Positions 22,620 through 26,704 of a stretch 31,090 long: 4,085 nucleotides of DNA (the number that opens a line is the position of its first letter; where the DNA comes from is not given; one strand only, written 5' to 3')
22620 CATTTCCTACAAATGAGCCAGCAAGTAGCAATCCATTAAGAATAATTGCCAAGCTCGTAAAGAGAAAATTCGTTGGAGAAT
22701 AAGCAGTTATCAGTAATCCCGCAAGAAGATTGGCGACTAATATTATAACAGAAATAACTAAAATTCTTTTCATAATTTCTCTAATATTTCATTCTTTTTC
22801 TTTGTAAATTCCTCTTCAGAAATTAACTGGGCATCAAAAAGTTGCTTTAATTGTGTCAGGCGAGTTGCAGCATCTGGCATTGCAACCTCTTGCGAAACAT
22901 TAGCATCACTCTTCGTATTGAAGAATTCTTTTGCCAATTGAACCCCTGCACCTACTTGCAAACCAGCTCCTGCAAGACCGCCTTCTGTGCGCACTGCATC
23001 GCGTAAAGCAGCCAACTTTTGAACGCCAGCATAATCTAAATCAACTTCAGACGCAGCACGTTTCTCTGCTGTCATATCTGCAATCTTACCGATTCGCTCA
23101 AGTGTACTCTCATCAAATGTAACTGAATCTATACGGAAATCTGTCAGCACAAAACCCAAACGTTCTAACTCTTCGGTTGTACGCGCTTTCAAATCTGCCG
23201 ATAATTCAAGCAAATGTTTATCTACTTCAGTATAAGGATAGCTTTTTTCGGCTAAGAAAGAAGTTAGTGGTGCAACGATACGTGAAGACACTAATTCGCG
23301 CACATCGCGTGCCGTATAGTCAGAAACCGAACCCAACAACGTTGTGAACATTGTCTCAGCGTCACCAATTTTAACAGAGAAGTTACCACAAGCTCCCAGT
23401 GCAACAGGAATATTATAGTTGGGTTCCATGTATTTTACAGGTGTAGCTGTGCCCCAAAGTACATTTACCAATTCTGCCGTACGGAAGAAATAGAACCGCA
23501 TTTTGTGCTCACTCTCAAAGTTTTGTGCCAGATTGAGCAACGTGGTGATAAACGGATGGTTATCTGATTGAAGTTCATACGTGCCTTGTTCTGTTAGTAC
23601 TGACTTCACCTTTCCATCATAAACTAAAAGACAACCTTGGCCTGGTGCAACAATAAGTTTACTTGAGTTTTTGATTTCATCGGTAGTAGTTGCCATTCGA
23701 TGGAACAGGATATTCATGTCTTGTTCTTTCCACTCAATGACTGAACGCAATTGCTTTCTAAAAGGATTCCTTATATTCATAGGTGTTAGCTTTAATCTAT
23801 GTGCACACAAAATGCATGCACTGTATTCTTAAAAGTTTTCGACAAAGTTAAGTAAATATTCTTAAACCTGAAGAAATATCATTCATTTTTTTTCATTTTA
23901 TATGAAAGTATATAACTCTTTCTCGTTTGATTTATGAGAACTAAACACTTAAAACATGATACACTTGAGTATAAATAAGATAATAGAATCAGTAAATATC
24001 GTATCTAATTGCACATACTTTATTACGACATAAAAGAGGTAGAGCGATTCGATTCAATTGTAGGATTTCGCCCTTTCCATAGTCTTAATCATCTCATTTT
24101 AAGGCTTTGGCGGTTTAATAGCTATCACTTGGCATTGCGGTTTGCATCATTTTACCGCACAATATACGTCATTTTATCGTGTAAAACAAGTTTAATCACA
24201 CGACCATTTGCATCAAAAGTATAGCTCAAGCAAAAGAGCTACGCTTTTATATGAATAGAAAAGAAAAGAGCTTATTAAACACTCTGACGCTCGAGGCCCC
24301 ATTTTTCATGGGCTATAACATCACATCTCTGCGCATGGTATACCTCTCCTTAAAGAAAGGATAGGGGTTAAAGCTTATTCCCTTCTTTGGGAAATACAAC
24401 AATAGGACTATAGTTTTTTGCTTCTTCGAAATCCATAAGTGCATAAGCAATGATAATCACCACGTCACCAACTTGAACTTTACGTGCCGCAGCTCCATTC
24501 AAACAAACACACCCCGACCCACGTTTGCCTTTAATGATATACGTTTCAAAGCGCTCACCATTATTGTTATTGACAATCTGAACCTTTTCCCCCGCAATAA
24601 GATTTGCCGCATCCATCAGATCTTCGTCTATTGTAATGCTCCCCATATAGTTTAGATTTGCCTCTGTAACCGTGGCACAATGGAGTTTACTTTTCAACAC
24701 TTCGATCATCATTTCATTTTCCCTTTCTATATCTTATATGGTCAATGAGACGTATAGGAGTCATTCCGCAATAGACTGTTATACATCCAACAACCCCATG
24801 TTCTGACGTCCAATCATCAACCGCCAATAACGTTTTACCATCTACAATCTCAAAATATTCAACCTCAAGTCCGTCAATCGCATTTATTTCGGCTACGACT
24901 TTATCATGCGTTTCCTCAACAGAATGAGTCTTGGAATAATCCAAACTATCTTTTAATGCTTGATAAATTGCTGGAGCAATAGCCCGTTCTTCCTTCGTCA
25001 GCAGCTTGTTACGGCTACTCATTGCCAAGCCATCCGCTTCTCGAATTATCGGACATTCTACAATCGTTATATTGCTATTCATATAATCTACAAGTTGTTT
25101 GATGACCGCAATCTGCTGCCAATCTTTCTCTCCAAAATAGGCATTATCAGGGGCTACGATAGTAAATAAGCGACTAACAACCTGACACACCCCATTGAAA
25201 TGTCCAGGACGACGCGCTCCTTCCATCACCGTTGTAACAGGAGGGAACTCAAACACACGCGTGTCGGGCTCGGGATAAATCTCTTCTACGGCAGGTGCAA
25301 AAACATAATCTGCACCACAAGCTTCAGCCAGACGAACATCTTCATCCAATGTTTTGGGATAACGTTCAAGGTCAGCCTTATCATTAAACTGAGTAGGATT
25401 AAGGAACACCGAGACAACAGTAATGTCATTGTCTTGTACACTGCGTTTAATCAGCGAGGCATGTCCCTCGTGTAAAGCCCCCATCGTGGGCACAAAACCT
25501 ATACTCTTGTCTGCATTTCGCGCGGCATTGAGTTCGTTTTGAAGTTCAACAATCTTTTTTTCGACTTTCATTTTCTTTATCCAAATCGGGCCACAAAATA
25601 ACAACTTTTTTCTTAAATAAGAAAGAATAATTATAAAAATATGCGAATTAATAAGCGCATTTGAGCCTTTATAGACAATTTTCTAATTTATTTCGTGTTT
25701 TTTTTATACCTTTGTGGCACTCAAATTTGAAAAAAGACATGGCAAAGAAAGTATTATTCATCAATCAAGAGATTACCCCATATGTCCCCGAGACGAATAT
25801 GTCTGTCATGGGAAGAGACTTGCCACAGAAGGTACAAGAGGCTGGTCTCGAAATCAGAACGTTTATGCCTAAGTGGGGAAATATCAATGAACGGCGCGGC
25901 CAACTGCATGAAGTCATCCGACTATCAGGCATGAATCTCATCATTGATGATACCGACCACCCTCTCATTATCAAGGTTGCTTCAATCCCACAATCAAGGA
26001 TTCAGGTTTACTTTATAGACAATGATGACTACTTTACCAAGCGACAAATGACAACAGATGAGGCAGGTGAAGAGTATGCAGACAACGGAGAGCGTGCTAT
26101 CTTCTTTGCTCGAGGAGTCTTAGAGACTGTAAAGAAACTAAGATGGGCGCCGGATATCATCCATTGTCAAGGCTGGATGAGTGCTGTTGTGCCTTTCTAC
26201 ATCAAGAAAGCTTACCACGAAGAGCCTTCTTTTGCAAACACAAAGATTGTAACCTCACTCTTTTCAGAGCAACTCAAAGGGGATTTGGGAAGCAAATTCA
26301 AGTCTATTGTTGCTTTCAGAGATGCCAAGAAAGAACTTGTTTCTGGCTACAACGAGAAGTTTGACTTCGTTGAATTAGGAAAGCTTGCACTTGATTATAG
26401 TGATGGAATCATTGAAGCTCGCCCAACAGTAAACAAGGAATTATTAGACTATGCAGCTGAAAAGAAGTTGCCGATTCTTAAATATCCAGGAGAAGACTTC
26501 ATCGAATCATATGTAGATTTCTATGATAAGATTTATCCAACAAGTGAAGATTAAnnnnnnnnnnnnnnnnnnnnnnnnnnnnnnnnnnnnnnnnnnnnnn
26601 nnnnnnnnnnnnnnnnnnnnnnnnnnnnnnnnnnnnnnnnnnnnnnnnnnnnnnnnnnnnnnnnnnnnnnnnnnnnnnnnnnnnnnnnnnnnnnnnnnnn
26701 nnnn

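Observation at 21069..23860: Translationally coupled SPFH/SHOCT – 4-TM mini-protein – zinc-ribbon/TM/ectodomain cassette, set apart by AT-rich, palindrome-bearing flanks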

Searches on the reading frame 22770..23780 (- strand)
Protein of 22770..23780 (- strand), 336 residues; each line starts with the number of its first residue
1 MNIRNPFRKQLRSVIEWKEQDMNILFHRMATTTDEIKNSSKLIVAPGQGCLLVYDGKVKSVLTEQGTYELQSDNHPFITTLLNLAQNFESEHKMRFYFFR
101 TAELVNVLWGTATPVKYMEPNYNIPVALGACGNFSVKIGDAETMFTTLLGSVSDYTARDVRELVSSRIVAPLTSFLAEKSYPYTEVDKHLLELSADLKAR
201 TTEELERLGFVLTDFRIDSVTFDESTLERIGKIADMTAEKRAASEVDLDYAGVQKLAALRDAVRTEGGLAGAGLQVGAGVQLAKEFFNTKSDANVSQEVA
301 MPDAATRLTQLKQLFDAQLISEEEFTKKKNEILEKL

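Call 3: search_protein_families(library=pfam, proteins=[window:22770-23780:-], max_evalue=1)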
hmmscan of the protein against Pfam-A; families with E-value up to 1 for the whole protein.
window:22770-23780:- (336 aa): 5 families
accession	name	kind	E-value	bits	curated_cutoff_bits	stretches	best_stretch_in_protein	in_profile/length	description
PF13421.11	Band_7_1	-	1.6e-34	119.9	24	1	27-236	2-209/211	SPFH domain-Band 7 family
PF09851.14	SHOCT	-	7.3e-07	29.2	27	1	307-333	2-28/28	Short C-terminal domain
PF01145.31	Band_7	-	2.4e-05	24.9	23.6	1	134-243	66-168/176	SPFH domain / Band 7 family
PF05120.17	GvpG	-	0.004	17.7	30.6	1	307-336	36-65/67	Gas vesicle protein G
PF20612.3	SHOCT_2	-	0.28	11.8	24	1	309-335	17-43/53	SHOCT domain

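Call 4: search_protein_families(library=ncbifam, proteins=[window:22770-23780:-], max_evalue=1)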
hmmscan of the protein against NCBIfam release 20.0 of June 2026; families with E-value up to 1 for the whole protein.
window:22770-23780:- (336 aa): 1 family
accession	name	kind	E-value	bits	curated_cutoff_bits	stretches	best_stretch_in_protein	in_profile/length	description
NF045865.1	glide_MMOB4860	equivalog_domain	0.0073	16.8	55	1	297-335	109-147/150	MMOB4860 family gliding motility internal complex protein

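Call 5: search_protein_families(library=padloc, proteins=[window:22770-23780:-], max_evalue=1)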
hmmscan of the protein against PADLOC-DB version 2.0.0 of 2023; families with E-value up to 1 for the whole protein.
window:22770-23780:- (336 aa): 1 family
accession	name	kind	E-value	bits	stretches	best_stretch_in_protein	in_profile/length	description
PDLC01217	Cas5d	-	0.0043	14.8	1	155-228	16-88/233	CAS-I-D; effector_G5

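Call 34: search_solved_structures(query=window:22770-23780:-, max_evalue=1)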
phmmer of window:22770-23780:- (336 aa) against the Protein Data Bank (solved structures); distinct sequences matched with E-value up to 1: 0.

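Call 41: find_homologous_proteins(query=window:22770-23780:-, max_evalue=1e-10)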
Query window:22770-23780:- (336 aa): 866 proteins with E <= 1e-10 among 8000 candidates; the best 120 are listed.
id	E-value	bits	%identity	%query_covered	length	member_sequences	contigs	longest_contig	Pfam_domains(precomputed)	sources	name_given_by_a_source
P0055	1.2e-213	726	99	100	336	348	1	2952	PF09851.15,PF01145.32,PF13421.12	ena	-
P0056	7.1e-198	674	93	99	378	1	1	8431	PF09851.15,PF01145.32,PF13421.12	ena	-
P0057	2.1e-195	666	95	100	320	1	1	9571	PF09851.15,PF01145.32,PF13421.12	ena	-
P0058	3.2e-176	603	82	100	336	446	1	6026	PF09851.15,PF01145.32,PF13421.12,PF06464.17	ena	-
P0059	9.4e-176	601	81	100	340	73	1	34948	PF09851.15,PF01145.32,PF13421.12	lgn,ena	-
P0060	4.3e-174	596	81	100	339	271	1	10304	PF09851.15,PF13421.12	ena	-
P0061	9.7e-174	595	81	100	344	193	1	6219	PF01145.32,PF13421.12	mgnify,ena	mgnify:FL=1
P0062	5.3e-173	592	81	100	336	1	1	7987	PF09851.15,PF01145.32,PF13421.12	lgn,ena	-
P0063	1.4e-172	591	81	100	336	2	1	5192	PF01145.32,PF13421.12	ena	-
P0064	6.2e-170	582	78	100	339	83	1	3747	PF09851.15,PF13421.12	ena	-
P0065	2.9e-167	573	77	99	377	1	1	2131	PF13421.12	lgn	-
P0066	2.1e-156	538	72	100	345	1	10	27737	PF09851.15,PF01145.32,PF13421.12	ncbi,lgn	-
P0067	7.6e-156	536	80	92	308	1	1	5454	PF09851.15,PF01145.32,PF13421.12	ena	-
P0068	3.7e-155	534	80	92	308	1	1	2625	PF09851.15,PF01145.32,PF13421.12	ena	-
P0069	4.3e-155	534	72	100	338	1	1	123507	PF09851.15,PF13421.12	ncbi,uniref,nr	ncbi:SPFH domain-containing protein [Prevotella sp. KH2C16]|uniref:SPFH domain-containing protein n=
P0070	5.6e-155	533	71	100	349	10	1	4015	PF09851.15,PF13421.12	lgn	-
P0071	1.1e-153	529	72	100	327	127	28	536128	PF09851.15,PF01145.32,PF13421.12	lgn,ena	-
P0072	1.4e-153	529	71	100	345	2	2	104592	PF09851.15,PF01145.32,PF13421.12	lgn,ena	-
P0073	2.8e-153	528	72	100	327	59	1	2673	PF09851.15,PF01145.32,PF13421.12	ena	-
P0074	2.5e-152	524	71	100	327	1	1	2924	PF09851.15,PF01145.32,PF13421.12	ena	-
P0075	6.6e-152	523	71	100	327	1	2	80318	PF09851.15,PF01145.32,PF13421.12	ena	-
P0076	2.3e-151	521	71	100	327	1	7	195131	PF09851.15,PF01145.32,PF13421.12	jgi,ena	-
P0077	3.2e-151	521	70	100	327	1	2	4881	PF09851.15,PF01145.32,PF13421.12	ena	-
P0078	3.3e-151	521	71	100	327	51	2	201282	PF09851.15,PF01145.32,PF13421.12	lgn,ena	-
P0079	5.8e-151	520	70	100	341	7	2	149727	PF01145.32,PF13421.12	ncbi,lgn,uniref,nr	ncbi:SPFH domain-containing protein [Prevotella sp. kh1p2]|uniref:SPFH domain-containing protein n=1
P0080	6.2e-151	520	73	100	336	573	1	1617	PF09851.15,PF13421.12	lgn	-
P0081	6.4e-151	520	70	100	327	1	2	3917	PF09851.15,PF01145.32,PF13421.12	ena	-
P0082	8.3e-151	519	70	100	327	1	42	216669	PF09851.15,PF01145.32,PF13421.12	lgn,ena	-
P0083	8.4e-151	519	70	100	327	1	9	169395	PF09851.15,PF01145.32,PF13421.12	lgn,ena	-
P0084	8.6e-151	519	70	100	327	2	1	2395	PF09851.15,PF01145.32,PF13421.12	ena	-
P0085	1.1e-150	519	70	100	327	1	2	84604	PF09851.15,PF01145.32,PF13421.12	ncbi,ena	-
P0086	1.2e-150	519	70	100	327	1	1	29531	PF09851.15,PF01145.32,PF13421.12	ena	-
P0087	7.4e-150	516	70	100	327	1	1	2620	PF09851.15,PF01145.32,PF13421.12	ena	-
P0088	1.1e-149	516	85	81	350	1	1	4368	PF13421.12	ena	-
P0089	4.3e-149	514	70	100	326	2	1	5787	PF09851.15,PF01145.32,PF13421.12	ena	-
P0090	4.4e-149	514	70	100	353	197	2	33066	PF09851.15,PF01145.32,PF13421.12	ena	-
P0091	5.2e-148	510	68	100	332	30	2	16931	PF09851.15,PF13421.12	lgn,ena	-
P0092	6.0e-148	510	68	100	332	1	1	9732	PF09851.15,PF13421.12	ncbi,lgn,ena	-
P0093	6.2e-148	510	68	100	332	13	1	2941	PF09851.15,PF13421.12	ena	-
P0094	1.5e-147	509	69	100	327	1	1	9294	PF09851.15,PF01145.32,PF13421.12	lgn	-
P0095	1.6e-147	509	69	100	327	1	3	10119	PF09851.15,PF01145.32,PF13421.12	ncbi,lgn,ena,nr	nr:SPFH domain-containing protein [uncultured Alloprevotella sp.]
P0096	2.1e-147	508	71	100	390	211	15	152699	PF09851.15,PF01145.32,PF13421.12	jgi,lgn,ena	-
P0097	7.4e-147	507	69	100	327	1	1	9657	PF09851.15,PF01145.32,PF13421.12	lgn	-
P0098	1.1e-146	506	69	100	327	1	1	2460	PF09851.15,PF01145.32,PF13421.12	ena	-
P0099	1.4e-146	506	69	100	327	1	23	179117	PF09851.15,PF01145.32,PF13421.12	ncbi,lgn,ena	-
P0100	1.4e-146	506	69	100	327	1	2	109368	PF09851.15,PF01145.32,PF13421.12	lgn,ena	-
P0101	1.5e-146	505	69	100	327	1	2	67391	PF09851.15,PF01145.32,PF13421.12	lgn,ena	-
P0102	1.6e-146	505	68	100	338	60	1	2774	PF09851.15,PF01145.32,PF13421.12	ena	-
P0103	2.1e-146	505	69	100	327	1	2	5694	PF09851.15,PF01145.32,PF13421.12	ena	-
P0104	2.5e-146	505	69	100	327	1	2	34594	PF09851.15,PF01145.32,PF13421.12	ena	-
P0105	2.6e-146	505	67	100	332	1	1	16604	PF09851.15,PF01145.32,PF13421.12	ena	-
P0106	2.6e-146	505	69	100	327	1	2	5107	PF09851.15,PF01145.32,PF13421.12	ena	-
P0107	2.6e-146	505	68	100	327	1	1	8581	PF09851.15,PF01145.32,PF13421.12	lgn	-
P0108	2.6e-146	505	69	100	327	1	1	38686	PF09851.15,PF01145.32,PF13421.12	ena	-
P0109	2.8e-146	505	79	87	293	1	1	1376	PF09851.15,PF01145.32,PF13421.12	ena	-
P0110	2.9e-146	505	69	100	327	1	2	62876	PF09851.15,PF01145.32,PF13421.12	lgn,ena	-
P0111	2.9e-146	505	69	100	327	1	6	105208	PF09851.15,PF01145.32,PF13421.12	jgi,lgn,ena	jgi:hypothetical protein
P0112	2.9e-146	505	79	87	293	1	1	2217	PF09851.15,PF01145.32,PF13421.12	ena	-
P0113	2.9e-146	505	68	100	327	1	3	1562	PF09851.15,PF01145.32,PF13421.12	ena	-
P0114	3.0e-146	505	68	100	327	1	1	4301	PF09851.15,PF01145.32,PF13421.12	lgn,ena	-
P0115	3.5e-146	504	67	100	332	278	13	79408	PF09851.15,PF01145.32,PF13421.12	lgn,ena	-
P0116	3.8e-146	504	68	100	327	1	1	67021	PF09851.15,PF01145.32,PF13421.12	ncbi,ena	-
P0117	4.0e-146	504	68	100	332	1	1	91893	PF09851.15,PF01145.32,PF13421.12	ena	-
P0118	4.1e-146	504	69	100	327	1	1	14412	PF09851.15,PF01145.32,PF13421.12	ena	-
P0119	4.4e-146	504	76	88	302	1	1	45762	PF13421.12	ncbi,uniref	ncbi:SPFH domain-containing protein, partial [Prevotella sp. KH2C16]|uniref:SPFH domain-containing p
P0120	4.9e-146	504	68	100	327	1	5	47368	PF09851.15,PF01145.32,PF13421.12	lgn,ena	-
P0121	4.9e-146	504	68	100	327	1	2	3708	PF09851.15,PF01145.32,PF13421.12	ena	-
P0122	5.1e-146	504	69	100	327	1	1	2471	PF09851.15,PF01145.32,PF13421.12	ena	-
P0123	5.1e-146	504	69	100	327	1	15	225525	PF09851.15,PF01145.32,PF13421.12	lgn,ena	-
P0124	5.3e-146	504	69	100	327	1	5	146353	PF09851.15,PF01145.32,PF13421.12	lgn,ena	-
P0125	5.3e-146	504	68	100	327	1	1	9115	PF09851.15,PF01145.32,PF13421.12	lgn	-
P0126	5.3e-146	504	69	100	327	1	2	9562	PF09851.15,PF01145.32,PF13421.12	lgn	-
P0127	5.5e-146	504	69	100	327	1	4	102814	PF09851.15,PF01145.32,PF13421.12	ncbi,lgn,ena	-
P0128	5.5e-146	504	69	100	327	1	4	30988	PF09851.15,PF01145.32,PF13421.12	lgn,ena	-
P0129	5.5e-146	504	69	100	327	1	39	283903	PF09851.15,PF01145.32,PF13421.12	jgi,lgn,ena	jgi:hypothetical protein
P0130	6.3e-146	503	69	100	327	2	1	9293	PF09851.15,PF01145.32,PF13421.12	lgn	-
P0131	6.8e-146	503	68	100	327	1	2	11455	PF09851.15,PF01145.32,PF13421.12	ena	-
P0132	6.8e-146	503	69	100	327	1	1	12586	PF09851.15,PF01145.32,PF13421.12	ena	-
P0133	6.9e-146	503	69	100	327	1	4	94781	PF09851.15,PF01145.32,PF13421.12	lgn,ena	-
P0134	6.9e-146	503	69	100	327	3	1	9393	PF09851.15,PF01145.32,PF13421.12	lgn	-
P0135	7.2e-146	503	69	100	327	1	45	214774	PF09851.15,PF01145.32,PF13421.12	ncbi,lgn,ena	-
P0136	7.3e-146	503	68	100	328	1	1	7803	PF09851.15,PF13421.12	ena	-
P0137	7.4e-146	503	69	100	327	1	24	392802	PF09851.15,PF01145.32,PF13421.12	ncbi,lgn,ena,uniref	ncbi:SPFH domain-containing protein [uncultured Alloprevotella sp.]|uniref:SPFH domain-containing pr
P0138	7.5e-146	503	69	100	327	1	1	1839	PF09851.15,PF01145.32,PF13421.12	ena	-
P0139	7.5e-146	503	69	100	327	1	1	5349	PF09851.15,PF01145.32,PF13421.12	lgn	-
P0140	9.1e-146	503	68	100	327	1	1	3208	PF09851.15,PF01145.32,PF13421.12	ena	-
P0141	9.5e-146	503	69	100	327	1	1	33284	PF09851.15,PF01145.32,PF13421.12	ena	-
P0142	9.8e-146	503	68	100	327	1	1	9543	PF09851.15,PF01145.32,PF13421.12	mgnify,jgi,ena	mgnify:FL=1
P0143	1.0e-145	503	68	100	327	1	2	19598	PF09851.15,PF01145.32,PF13421.12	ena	-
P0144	1.0e-145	503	68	100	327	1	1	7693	PF09851.15,PF01145.32,PF13421.12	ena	-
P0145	1.0e-145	503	69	100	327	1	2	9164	PF09851.15,PF01145.32,PF13421.12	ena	-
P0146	1.2e-145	503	68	100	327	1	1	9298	PF09851.15,PF01145.32,PF13421.12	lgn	-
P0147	1.2e-145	503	68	100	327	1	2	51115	PF09851.15,PF01145.32,PF13421.12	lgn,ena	-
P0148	1.4e-145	502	69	100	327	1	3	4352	PF09851.15,PF01145.32,PF13421.12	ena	-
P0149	1.6e-145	502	68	100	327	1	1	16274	PF09851.15,PF01145.32,PF13421.12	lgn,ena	-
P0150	1.7e-145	502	68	100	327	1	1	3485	PF09851.15,PF01145.32,PF13421.12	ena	-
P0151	1.8e-145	502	68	100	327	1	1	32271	PF09851.15,PF01145.32,PF13421.12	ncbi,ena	-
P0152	1.8e-145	502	66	100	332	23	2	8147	PF09851.15,PF01145.32,PF13421.12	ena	-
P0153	1.9e-145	502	66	100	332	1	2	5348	PF09851.15,PF01145.32,PF13421.12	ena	-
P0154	1.9e-145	502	68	100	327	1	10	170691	PF09851.15,PF01145.32,PF13421.12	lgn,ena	-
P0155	1.9e-145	502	68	100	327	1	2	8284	PF09851.15,PF01145.32,PF13421.12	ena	-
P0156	1.9e-145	502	68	100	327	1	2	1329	PF09851.15,PF01145.32,PF13421.12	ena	-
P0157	1.9e-145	502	68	100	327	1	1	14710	PF09851.15,PF01145.32,PF13421.12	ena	-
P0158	2.0e-145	502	68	100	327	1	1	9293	PF09851.15,PF01145.32,PF13421.12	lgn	-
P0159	2.0e-145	502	68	100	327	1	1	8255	PF09851.15,PF01145.32,PF13421.12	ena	-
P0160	2.0e-145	502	68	100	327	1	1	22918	PF09851.15,PF01145.32,PF13421.12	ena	-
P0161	2.2e-145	502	68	100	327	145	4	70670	PF09851.15,PF01145.32,PF13421.12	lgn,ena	-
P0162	2.4e-145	502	68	100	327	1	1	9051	PF09851.15,PF01145.32,PF13421.12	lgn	-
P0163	2.4e-145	502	68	100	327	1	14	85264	PF09851.15,PF01145.32,PF13421.12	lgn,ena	-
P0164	2.5e-145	501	68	100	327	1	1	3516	PF09851.15,PF01145.32,PF13421.12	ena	-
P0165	2.6e-145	501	68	100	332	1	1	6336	PF09851.15,PF01145.32,PF13421.12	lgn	-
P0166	2.7e-145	501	68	100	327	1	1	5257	PF09851.15,PF01145.32,PF13421.12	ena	-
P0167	2.7e-145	501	68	100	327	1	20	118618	PF09851.15,PF01145.32,PF13421.12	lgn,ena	-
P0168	2.7e-145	501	67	100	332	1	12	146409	PF09851.15,PF01145.32,PF13421.12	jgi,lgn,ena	jgi:hypothetical protein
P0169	2.7e-145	501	68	100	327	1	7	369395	PF09851.15,PF01145.32,PF13421.12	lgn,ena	-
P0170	2.8e-145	501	68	100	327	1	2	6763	PF09851.15,PF01145.32,PF13421.12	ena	-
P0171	2.8e-145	501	68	100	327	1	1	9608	PF09851.15,PF01145.32,PF13421.12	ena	-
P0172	2.8e-145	501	68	100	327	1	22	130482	PF09851.15,PF01145.32,PF13421.12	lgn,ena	-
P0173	3.2e-145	501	68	100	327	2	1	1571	PF09851.15,PF01145.32,PF13421.12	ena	-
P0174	3.3e-145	501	68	100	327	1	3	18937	PF09851.15,PF01145.32,PF13421.12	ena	-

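Call 61: predict_structure(alignment_id=A3)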
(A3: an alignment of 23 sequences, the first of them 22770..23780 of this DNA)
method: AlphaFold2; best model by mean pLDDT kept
length: 336 residues; sequences in the alignment: 23
mean_pLDDT: 70.5   pTM: 0.55
mean pLDDT of the five models: 70.5, 68.4, 67.4, 64.7, 63.5
residues with pLDDT >= 90: 55; 70-90: 144; 50-70: 70; < 50: 67
segments of 3 or more residues with pLDDT < 50: 1-16, 66-72, 262-301
pLDDT, mean of each block of 10 residues (from residue 1): 35 42 75 62 61 80 58 58 67 74 87 86 87 91 83 81 90 90 89 93 92 92 83 71 56 53 44 41 41 31 71 79 82 72
secondary structure, 60 per line:
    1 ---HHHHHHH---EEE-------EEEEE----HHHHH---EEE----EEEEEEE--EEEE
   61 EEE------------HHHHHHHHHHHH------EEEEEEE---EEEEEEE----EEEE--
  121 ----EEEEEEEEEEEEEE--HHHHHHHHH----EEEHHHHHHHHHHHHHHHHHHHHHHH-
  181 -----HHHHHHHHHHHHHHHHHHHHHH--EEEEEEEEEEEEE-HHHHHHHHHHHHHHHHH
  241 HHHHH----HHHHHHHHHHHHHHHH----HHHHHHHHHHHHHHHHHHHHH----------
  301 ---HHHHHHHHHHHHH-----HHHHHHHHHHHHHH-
elements in order: H4-10 E14-16 E24-28 H33-37 E41-43 E48-54 E57-63 H76-87 E94-100 E104-110 E115-118 E125-138 H141-149 E154-156 H157-179 H186-207 E210-222 H224-245 H250-265 H270-290 H304-316 H322-335

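Call 84: search_protein_families(library=phrogs, proteins=[window:22770-23780:-], max_evalue=0.01)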
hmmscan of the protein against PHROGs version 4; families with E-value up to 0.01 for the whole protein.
window:22770-23780:- (336 aa): 2 families
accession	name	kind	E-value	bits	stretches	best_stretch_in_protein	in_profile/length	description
phrog_2700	-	unknown function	0.0001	22.8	1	291-334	289-330/331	-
phrog_888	-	unknown function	0.00011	23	1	294-334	229-270/271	-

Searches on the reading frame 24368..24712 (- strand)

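Call 25: search_protein_families(library=pfam, proteins=[window:24368-24712:-], max_evalue=0.01)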
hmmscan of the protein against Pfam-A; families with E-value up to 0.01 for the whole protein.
window:24368-24712:- (114 aa): 1 family
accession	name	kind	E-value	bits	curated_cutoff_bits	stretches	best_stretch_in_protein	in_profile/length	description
PF02261.22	Asp_decarbox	-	1.4e-52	176.9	25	1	1-113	1-113/115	Aspartate decarboxylase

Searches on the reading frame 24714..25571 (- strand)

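Call 25: search_protein_families(library=pfam, proteins=[window:24714-25571:-], max_evalue=0.01)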
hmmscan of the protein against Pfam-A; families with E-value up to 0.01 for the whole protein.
window:24714-25571:- (285 aa): 1 family
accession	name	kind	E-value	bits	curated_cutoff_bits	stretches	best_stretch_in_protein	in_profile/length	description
PF02569.21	Pantoate_ligase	-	3.3e-97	325.3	20.7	1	3-279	2-267/268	Pantoate-beta-alanine ligase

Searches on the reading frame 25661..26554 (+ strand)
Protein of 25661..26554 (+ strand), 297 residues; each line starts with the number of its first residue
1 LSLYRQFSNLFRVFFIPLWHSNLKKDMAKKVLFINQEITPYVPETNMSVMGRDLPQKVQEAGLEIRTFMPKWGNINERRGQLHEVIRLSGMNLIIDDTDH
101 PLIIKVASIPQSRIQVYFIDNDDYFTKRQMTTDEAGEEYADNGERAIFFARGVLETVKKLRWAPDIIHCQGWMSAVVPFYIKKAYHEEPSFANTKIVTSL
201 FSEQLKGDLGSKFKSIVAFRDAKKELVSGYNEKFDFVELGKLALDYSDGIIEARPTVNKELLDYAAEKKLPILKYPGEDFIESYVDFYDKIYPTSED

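Call 74: search_protein_families(library=pfam, proteins=[window:25661-26554:+], max_evalue=0.00001)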
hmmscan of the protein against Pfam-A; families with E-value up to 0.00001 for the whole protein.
window:25661-26554:+ (297 aa): 1 family
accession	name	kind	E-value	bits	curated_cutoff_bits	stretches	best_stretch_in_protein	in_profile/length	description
PF08323.17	Glyco_transf_5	-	2.5e-44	152.2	22.7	1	30-265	1-228/239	Starch synthase catalytic domain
